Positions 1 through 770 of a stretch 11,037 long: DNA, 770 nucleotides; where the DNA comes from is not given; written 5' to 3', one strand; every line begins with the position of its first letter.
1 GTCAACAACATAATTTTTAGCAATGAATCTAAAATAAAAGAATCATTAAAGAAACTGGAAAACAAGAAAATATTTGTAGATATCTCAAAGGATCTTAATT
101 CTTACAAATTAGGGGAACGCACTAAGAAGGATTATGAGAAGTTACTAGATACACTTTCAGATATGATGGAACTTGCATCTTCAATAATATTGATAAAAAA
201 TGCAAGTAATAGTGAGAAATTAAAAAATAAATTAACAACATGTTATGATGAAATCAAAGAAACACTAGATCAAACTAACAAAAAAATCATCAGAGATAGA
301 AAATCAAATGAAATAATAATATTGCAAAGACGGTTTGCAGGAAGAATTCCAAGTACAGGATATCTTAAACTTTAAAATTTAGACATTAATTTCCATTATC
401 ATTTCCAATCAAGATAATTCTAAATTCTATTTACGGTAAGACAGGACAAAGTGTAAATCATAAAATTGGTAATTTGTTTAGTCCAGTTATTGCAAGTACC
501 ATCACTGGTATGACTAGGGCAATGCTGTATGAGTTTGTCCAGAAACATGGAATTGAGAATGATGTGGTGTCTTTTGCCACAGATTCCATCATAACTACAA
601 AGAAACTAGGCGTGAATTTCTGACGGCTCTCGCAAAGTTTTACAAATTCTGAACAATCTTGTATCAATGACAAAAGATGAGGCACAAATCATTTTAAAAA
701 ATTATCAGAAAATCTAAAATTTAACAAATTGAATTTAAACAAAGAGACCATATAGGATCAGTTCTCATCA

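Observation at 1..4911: Two tandem, heavily eroded casposon ends in a thaumarchaeon-like chromosome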

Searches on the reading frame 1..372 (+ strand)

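Call 8: search_protein_families(library=pfam, max_evalue=1, proteins=[window:1-372:+])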
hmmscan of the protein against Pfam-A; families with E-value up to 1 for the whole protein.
window:1-372:+ (124 aa): 8 families
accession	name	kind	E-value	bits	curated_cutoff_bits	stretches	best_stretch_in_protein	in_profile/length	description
PF18481.7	DUF5616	-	0.0065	17.2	27.6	1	3-86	15-98/140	Domain of unknown function (DUF5616)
PF06180.16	CbiK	-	0.027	14.2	26.2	1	11-93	90-170/262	Cobalt chelatase (CbiK)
PF14171.11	SpoIISA_toxin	-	0.028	14.5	27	1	2-101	97-202/243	Toxin SpoIISA, type II toxin-antitoxin system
PF05192.23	MutS_III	-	0.031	15.1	34.1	1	9-100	68-149/194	MutS domain III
PF12732.12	YtxH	-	0.15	13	37.5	1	39-89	28-70/71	YtxH-like protein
PF22215.1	MLKL_N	-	0.52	10.3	27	0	58-100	35-76/142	Mixed lineage kinase domain-like N-terminal domain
PF17832.7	Pre-PUA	-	0.54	11.3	23.5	0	69-94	16-41/86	Pre-PUA-like domain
PF20648.2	DUF6809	-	0.82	11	27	0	64-97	19-52/85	Family of unknown function (DUF6809)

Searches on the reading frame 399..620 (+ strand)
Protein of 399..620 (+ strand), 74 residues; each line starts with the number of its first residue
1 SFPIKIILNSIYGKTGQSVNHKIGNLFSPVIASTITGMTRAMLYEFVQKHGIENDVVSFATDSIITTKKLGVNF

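Call 8: search_protein_families(library=pfam, max_evalue=1, proteins=[window:399-620:+])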
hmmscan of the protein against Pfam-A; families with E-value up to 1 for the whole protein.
window:399-620:+ (74 aa): 1 family
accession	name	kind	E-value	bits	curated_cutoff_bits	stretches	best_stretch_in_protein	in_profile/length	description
PF00136.26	DNA_pol_B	-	9.3e-05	21.8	23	1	4-47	157-196/453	DNA polymerase family B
